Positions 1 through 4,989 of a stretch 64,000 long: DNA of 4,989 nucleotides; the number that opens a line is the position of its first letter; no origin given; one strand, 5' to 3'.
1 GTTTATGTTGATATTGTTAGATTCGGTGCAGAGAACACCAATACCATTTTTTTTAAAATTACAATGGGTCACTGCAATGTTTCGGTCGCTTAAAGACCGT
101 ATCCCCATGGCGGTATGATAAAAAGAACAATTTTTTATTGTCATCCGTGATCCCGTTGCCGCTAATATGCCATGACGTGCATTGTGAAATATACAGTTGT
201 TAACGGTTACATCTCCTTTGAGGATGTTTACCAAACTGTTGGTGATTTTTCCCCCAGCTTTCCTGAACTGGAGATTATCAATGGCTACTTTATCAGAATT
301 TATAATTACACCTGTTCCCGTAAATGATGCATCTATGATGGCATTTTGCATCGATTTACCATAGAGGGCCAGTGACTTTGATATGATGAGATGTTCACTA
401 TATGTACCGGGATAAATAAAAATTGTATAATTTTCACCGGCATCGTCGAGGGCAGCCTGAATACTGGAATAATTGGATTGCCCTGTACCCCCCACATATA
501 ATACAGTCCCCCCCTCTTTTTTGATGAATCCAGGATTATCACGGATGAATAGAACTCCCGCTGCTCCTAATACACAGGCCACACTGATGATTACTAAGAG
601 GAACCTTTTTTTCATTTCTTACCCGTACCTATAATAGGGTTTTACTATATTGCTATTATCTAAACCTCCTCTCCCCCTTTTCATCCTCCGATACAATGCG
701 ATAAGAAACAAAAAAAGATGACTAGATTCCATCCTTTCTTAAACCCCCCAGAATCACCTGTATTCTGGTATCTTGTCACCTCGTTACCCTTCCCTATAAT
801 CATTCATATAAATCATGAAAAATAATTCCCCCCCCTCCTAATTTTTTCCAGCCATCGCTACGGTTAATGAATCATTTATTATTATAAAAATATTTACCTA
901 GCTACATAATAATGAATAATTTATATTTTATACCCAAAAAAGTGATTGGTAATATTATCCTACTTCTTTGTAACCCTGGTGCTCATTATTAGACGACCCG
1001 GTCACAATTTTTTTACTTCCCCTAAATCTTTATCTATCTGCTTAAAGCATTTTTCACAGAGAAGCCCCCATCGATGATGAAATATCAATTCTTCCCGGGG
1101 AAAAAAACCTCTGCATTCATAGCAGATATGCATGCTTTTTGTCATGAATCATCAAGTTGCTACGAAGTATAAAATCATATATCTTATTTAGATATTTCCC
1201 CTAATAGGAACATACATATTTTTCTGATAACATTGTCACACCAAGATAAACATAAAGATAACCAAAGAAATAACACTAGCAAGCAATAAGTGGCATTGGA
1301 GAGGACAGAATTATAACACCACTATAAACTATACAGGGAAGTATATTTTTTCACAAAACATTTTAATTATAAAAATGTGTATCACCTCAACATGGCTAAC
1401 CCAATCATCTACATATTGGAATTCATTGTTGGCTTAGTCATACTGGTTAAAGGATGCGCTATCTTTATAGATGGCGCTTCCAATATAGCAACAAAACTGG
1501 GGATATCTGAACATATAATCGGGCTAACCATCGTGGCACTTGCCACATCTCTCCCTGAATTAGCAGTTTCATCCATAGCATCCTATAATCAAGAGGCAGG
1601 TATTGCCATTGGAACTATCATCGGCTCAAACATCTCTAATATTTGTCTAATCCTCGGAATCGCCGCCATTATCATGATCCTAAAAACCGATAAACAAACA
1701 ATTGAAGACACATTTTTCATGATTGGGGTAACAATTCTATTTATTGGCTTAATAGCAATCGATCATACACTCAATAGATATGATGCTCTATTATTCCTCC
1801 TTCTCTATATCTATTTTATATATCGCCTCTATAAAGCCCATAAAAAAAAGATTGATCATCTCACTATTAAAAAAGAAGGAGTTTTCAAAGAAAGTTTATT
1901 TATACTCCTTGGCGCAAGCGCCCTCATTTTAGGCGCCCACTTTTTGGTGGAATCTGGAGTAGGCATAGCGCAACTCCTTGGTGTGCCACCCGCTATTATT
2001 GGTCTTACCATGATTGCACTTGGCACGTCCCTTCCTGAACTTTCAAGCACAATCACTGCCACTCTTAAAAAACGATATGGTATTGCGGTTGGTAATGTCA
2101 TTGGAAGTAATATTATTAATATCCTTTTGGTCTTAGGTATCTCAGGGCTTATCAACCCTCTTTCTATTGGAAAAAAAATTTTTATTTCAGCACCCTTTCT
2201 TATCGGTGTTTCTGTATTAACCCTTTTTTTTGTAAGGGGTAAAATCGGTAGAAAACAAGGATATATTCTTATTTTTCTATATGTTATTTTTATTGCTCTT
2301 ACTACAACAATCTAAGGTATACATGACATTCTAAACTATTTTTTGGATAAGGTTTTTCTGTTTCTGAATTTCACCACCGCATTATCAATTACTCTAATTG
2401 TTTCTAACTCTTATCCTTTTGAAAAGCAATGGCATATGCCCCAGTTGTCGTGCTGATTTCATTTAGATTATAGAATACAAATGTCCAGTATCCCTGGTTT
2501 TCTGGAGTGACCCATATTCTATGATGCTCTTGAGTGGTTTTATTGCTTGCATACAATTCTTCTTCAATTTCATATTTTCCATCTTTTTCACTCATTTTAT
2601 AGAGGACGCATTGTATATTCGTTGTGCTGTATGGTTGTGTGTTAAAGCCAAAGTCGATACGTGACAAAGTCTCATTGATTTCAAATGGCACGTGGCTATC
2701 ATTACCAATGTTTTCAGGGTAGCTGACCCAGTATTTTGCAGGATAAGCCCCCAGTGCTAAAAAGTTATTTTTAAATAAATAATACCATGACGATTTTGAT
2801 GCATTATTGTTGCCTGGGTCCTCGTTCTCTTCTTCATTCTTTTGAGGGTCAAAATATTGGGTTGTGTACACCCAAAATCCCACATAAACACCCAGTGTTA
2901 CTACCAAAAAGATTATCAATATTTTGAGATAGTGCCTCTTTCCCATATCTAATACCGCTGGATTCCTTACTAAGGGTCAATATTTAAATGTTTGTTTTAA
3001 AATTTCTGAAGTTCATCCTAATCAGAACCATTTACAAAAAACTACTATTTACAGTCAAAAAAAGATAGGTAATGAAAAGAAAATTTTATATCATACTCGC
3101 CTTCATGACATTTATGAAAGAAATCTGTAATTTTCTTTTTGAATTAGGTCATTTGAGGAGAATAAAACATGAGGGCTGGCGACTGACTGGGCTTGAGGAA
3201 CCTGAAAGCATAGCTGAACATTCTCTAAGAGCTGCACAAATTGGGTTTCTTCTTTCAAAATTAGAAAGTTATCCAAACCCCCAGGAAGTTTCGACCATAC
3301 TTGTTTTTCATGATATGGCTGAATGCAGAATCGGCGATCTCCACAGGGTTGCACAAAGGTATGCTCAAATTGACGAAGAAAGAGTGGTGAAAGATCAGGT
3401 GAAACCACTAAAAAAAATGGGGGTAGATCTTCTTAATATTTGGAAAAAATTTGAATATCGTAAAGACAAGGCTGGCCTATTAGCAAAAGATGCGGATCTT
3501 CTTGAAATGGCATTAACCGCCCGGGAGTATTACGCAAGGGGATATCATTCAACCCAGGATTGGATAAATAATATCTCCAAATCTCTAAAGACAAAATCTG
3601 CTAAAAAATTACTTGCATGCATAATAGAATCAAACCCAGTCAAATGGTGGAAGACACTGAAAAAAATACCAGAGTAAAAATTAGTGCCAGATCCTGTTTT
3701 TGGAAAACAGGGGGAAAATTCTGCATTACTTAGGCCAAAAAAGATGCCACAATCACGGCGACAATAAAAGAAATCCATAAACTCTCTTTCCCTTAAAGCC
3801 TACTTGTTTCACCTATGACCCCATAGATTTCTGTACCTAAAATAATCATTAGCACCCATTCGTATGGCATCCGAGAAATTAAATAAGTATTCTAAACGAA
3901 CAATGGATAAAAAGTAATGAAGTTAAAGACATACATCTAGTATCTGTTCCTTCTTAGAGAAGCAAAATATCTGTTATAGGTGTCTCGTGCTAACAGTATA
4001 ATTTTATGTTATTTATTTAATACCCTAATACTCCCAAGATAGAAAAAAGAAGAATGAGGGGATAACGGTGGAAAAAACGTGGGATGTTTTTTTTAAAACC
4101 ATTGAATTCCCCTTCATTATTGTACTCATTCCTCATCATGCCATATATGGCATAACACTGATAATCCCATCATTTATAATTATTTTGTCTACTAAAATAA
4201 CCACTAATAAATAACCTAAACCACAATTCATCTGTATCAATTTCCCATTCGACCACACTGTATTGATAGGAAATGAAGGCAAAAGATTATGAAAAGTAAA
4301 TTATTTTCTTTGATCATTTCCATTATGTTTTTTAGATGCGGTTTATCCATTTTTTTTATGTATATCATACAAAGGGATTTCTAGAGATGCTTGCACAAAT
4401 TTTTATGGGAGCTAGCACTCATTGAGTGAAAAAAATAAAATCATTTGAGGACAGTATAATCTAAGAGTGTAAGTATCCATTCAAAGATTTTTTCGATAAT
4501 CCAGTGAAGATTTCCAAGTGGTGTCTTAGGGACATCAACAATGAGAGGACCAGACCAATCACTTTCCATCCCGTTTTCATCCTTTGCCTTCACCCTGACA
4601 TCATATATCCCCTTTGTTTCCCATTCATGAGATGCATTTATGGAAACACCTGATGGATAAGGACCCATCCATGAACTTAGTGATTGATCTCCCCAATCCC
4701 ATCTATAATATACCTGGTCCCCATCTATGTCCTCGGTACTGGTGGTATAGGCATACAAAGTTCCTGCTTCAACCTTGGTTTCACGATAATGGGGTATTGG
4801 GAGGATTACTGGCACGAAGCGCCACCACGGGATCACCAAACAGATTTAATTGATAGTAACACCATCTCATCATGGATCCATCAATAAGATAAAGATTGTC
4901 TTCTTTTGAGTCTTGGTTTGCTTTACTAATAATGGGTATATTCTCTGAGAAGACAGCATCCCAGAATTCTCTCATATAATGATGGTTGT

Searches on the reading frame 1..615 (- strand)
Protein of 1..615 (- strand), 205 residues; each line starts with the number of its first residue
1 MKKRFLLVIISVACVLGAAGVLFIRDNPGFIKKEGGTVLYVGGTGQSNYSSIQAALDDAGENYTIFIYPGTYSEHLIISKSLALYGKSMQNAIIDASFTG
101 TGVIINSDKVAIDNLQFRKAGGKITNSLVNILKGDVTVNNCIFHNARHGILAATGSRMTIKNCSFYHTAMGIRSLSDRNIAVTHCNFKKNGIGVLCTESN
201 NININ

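Call 38: search_protein_families(library=pfam, alignment_id=A3, max_evalue=0.00001)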
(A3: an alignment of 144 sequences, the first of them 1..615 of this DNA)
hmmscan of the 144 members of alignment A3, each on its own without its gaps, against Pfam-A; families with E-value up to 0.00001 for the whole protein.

A. member 1, window:1-615:- (205 aa): 3 families
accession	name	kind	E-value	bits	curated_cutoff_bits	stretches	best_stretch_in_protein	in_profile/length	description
PF13229.12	Beta_helix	-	1.1e-09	38.5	25.9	1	134-204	8-82/158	Right handed beta helix region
PF01696.23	Adeno_E1B_55K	-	6.3e-09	35.4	24.5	1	103-204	117-215/387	Adenovirus EB1 55K protein / large t-antigen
PF12708.12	Pect-lyase_RHGA_epim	-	5.1e-07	30.2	27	0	110-194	127-212/213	Rhamnogalacturonase A/epimerase, pectate lyase-like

B. families by the number of members that match (of 144 scanned): 177 families (the first 25 are shown)
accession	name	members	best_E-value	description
PF00801.26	PKD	6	1.6e-17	PKD domain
PF00037.32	Fer4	6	1.5e-14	4Fe-4S binding domain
PF12838.12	Fer4_7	6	2e-11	4Fe-4S dicluster domain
PF13187.11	Fer4_9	6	4.6e-09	4Fe-4S dicluster domain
PF13237.11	Fer4_10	6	1.3e-08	4Fe-4S dicluster domain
PF18911.6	PKD_4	5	1.6e-19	PKD domain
PF12801.12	Fer4_5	5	2.2e-17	4Fe-4S binding domain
PF12837.12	Fer4_6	5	4.4e-08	4Fe-4S binding domain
PF04389.22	Peptidase_M28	4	1.3e-40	Peptidase family M28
PF00989.32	PAS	4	5.6e-40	PAS fold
PF13426.13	PAS_9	4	5.3e-37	PAS domain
PF08448.16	PAS_4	4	1.3e-28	PAS fold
PF13188.13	PAS_8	4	1.1e-25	PAS domain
PF00583.31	Acetyltransf_1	4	9e-24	Acetyltransferase (GNAT) family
PF13508.13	Acetyltransf_7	4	5.5e-20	Acetyltransferase (GNAT) domain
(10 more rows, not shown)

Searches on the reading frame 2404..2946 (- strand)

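Call 3: search_protein_families(library=pfam, proteins=[window:2404-2946:-], max_evalue=0.1)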
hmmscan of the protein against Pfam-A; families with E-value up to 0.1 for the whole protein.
window:2404-2946:- (180 aa): 1 family
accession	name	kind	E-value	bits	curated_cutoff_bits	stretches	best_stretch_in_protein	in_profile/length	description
PF13800.11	Sigma_reg_N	-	0.0049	17.6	26.3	1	4-39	10-45/91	Sigma factor regulator N-terminal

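Call 4: search_protein_families(library=ncbifam, proteins=[window:2404-2946:-], max_evalue=0.1)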
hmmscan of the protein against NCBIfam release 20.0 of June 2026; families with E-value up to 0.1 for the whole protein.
window:2404-2946:- (180 aa): 0 families

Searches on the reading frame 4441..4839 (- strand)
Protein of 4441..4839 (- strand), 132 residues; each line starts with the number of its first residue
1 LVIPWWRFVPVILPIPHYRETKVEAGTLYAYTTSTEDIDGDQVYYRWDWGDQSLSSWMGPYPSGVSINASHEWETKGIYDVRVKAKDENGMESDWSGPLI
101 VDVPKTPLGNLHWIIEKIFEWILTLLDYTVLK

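Call 3: search_protein_families(library=pfam, proteins=[window:4441-4839:-], max_evalue=0.1)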
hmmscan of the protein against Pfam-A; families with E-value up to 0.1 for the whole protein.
window:4441-4839:- (132 aa): 3 families
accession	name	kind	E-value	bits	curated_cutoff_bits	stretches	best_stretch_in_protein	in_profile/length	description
PF00801.26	PKD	-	6.9e-10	39.2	23.5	1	21-94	9-74/80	PKD domain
PF18911.6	PKD_4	-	5.5e-09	36.4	27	1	21-93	12-76/85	PKD domain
PF05345.18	He_PIG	-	0.0046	17.8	24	1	21-90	11-84/96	Putative Ig domain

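Call 4: search_protein_families(library=ncbifam, proteins=[window:4441-4839:-], max_evalue=0.1)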
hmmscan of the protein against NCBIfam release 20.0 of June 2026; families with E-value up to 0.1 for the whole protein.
window:4441-4839:- (132 aa): 1 family
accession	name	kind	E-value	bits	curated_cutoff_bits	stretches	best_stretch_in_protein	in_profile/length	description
NF058578.1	CPR_pilus_PamR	equivalog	1.8e-05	23.7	300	1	47-91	185-228/297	pilus system RbmA-like protein PamR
